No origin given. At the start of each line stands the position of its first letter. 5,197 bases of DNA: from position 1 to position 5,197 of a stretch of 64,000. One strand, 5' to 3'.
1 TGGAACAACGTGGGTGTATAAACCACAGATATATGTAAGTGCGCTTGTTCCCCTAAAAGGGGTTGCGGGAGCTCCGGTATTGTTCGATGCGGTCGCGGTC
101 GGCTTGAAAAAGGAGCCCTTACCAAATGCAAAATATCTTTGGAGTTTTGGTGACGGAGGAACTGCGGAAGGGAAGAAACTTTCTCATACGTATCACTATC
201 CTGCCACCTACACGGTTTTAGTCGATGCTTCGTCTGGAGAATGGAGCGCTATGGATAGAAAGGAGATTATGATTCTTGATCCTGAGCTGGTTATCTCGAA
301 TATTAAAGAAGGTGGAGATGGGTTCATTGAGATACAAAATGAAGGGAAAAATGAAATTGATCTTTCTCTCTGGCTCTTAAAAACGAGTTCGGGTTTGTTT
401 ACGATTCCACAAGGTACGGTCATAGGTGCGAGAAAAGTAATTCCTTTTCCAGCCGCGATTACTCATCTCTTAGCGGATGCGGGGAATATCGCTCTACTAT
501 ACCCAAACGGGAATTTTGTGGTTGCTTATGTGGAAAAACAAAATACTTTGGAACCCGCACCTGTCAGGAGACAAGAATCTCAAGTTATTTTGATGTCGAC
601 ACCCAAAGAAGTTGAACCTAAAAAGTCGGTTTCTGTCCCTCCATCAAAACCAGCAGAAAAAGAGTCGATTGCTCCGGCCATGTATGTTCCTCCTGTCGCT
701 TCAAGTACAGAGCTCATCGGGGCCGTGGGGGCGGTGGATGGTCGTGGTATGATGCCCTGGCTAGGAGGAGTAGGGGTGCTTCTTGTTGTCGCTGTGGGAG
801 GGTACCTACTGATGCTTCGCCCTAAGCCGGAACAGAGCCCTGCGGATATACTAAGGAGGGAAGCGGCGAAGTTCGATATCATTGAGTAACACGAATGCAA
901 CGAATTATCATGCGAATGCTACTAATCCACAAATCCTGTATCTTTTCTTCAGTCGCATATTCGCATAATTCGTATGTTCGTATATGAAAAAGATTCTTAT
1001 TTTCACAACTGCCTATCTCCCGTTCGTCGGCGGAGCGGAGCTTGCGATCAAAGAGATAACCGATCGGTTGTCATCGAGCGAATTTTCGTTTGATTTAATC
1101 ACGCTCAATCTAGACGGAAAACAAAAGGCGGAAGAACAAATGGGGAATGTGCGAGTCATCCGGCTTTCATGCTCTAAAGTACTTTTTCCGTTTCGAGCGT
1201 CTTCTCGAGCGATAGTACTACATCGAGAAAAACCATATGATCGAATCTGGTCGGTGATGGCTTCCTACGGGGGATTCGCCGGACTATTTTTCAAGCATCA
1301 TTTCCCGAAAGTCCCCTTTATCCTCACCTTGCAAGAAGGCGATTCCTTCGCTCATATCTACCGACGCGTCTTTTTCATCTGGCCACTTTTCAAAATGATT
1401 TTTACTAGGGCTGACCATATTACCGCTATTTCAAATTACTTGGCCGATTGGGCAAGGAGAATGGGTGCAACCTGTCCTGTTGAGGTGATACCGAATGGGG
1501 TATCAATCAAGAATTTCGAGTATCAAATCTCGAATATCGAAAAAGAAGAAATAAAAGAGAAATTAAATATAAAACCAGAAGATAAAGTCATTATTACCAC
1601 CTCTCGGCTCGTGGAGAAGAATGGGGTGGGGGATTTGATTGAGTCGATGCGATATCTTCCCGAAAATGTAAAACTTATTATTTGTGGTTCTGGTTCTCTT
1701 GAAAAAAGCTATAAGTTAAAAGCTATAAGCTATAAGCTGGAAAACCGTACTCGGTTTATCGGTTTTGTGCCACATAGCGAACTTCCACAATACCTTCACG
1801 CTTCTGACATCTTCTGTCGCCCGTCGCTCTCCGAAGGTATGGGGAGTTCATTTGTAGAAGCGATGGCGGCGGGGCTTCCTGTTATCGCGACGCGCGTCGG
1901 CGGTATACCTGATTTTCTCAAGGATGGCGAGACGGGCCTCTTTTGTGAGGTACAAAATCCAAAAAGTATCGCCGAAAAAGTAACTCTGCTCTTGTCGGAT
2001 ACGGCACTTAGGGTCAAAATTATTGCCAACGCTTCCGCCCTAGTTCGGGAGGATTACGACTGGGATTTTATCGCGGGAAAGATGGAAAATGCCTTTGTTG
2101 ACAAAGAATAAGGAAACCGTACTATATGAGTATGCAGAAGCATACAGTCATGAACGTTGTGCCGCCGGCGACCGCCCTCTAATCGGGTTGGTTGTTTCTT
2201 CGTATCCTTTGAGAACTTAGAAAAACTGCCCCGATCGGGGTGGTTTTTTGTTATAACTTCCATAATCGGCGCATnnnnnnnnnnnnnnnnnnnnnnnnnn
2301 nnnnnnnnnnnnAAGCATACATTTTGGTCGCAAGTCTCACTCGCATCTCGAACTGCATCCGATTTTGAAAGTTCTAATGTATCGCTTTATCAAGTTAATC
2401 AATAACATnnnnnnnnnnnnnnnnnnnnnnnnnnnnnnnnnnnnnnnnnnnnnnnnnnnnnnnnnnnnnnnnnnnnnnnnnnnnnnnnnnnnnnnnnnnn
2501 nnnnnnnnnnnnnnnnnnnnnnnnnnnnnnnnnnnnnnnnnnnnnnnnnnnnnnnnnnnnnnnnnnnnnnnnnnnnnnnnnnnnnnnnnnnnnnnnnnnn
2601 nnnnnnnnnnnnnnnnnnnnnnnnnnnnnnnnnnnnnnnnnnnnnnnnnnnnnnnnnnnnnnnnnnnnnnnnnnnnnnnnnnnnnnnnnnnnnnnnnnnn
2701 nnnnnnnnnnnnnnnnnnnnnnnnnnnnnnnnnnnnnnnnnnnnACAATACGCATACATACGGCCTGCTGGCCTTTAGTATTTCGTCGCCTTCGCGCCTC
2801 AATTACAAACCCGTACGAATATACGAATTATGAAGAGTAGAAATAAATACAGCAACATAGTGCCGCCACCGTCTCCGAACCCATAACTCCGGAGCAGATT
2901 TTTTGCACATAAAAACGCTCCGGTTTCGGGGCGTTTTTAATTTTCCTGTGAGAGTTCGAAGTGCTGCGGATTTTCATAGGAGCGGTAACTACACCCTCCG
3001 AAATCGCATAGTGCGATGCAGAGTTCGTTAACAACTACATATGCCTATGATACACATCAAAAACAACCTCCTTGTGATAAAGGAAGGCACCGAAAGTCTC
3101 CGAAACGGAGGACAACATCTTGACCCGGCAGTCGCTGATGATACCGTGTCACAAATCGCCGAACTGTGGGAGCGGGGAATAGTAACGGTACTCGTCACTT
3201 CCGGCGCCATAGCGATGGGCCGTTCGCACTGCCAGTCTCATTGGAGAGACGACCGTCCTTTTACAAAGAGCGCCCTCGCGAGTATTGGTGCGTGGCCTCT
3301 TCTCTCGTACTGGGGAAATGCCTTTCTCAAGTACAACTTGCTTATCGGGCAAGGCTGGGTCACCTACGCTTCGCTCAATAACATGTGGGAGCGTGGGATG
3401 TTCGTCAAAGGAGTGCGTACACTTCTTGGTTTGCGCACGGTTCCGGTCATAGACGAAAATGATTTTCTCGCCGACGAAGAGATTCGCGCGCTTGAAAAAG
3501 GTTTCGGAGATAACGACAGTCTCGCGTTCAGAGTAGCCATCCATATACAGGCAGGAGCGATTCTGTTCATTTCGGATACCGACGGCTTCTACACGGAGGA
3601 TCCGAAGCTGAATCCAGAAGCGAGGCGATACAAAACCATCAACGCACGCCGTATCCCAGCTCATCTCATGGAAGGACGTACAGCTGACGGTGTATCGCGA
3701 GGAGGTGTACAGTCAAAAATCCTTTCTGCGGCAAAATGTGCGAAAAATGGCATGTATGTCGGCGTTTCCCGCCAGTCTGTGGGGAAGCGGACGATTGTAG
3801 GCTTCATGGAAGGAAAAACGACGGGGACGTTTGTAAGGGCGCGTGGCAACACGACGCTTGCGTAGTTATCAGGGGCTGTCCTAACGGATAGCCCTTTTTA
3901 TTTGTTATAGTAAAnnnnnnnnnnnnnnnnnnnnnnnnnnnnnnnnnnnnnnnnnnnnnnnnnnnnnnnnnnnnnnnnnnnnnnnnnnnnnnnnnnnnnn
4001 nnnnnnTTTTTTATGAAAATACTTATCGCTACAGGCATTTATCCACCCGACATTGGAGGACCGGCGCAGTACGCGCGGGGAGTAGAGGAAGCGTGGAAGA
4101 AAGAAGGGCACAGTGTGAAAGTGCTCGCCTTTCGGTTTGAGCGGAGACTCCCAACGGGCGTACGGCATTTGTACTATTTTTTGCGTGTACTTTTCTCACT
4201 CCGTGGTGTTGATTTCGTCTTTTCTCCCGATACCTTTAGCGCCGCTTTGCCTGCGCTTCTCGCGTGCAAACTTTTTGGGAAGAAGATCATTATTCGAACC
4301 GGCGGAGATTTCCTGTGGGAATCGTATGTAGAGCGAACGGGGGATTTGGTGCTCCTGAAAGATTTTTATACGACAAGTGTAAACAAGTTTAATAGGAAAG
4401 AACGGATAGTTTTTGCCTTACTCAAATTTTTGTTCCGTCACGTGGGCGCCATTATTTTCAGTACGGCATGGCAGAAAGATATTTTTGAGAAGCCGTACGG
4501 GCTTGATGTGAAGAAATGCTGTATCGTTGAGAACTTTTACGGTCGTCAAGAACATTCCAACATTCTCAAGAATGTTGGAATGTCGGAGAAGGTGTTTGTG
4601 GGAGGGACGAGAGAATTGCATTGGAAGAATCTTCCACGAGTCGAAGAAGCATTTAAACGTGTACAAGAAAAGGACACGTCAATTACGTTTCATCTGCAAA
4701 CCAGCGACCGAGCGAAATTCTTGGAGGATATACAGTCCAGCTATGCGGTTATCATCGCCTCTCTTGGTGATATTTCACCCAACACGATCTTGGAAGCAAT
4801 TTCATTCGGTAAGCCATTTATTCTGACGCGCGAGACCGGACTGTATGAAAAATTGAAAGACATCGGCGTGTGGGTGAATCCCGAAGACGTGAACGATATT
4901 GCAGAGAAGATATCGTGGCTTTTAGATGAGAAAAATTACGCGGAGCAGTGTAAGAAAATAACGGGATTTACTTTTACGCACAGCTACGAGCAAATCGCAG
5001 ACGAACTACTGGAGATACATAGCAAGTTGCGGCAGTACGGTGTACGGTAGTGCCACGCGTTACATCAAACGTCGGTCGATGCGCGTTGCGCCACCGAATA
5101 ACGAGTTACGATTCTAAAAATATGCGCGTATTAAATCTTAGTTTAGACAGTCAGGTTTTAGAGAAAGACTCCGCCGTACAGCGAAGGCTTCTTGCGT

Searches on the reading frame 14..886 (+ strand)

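Call 15: search_protein_families(library=pfam, proteins=[window:14-886:+], max_evalue=0.001)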
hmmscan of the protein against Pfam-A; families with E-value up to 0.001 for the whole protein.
window:14-886:+ (291 aa): 3 families
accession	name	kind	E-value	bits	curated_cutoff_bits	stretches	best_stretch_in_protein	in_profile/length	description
PF18911.6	PKD_4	-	1.8e-09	38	27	1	36-73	32-69/85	PKD domain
PF00801.26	PKD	-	1.2e-08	35.2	23.5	1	13-75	8-68/80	PKD domain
PF00932.25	LTD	-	8.1e-08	33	34.3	1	91-148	7-70/109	Lamin Tail Domain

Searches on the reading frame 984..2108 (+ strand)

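Call 15: search_protein_families(library=pfam, proteins=[window:984-2108:+], max_evalue=0.001)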
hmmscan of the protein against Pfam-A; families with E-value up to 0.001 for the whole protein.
window:984-2108:+ (375 aa): 6 families
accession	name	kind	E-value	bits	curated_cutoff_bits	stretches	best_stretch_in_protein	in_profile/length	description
PF00534.26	Glycos_transf_1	-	4.2e-47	160.3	26.4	1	187-350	2-169/172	Glycosyl transferases group 1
PF13692.12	Glyco_trans_1_4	-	1.2e-33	116.8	27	1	201-339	2-142/142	Glycosyl transferases group 1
PF13439.12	Glyco_transf_4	-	3.6e-16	60.1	28.5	1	15-175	1-168/170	Glycosyltransferase Family 4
PF13524.12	Glyco_trans_1_2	-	1.1e-11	45.3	25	1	218-365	5-140/144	Glycosyl transferase-like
PF13579.12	Glyco_trans_4_4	-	1.3e-11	45.5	29.7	1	16-172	1-158/158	Glycosyl transferase 4-like domain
PF20706.3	GT4-conflict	-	4.5e-06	26.3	26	1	140-315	144-323/385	Family 4 Glycosyltransferase in conflict systems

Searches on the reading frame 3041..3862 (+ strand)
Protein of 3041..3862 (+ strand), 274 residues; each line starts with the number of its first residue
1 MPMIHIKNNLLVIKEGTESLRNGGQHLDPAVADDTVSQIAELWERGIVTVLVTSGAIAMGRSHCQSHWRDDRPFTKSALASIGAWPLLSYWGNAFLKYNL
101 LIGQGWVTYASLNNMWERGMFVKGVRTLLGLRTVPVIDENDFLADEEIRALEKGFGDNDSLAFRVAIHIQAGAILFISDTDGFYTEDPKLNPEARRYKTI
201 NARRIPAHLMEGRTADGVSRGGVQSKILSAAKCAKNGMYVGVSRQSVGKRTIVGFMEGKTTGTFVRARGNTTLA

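Call 15: search_protein_families(library=pfam, proteins=[window:3041-3862:+], max_evalue=0.001)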
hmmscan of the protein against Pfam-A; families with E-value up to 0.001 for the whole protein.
window:3041-3862:+ (274 aa): 1 family
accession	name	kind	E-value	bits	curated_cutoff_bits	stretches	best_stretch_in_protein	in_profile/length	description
PF00696.33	AA_kinase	-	2.6e-27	96.5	24.9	1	10-238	2-228/234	Amino acid kinase family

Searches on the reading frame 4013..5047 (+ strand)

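Call 6: search_protein_families(library=pfam, proteins=[window:4013-5047:+], max_evalue=0.001)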
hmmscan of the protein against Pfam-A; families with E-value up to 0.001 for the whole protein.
window:4013-5047:+ (345 aa): 4 families
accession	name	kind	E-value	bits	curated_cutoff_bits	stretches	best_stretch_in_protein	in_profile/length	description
PF13692.12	Glyco_trans_1_4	-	1.8e-08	35.1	27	1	220-305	57-141/142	Glycosyl transferases group 1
PF00534.26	Glycos_transf_1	-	2.4e-08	34.1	26.4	1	211-315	60-167/172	Glycosyl transferases group 1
PF13439.12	Glyco_transf_4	-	7.1e-06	26.6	28.5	1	15-174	2-164/170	Glycosyltransferase Family 4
PF13579.12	Glyco_trans_4_4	-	9.4e-05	23.2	29.7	0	23-174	9-157/158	Glycosyl transferase 4-like domain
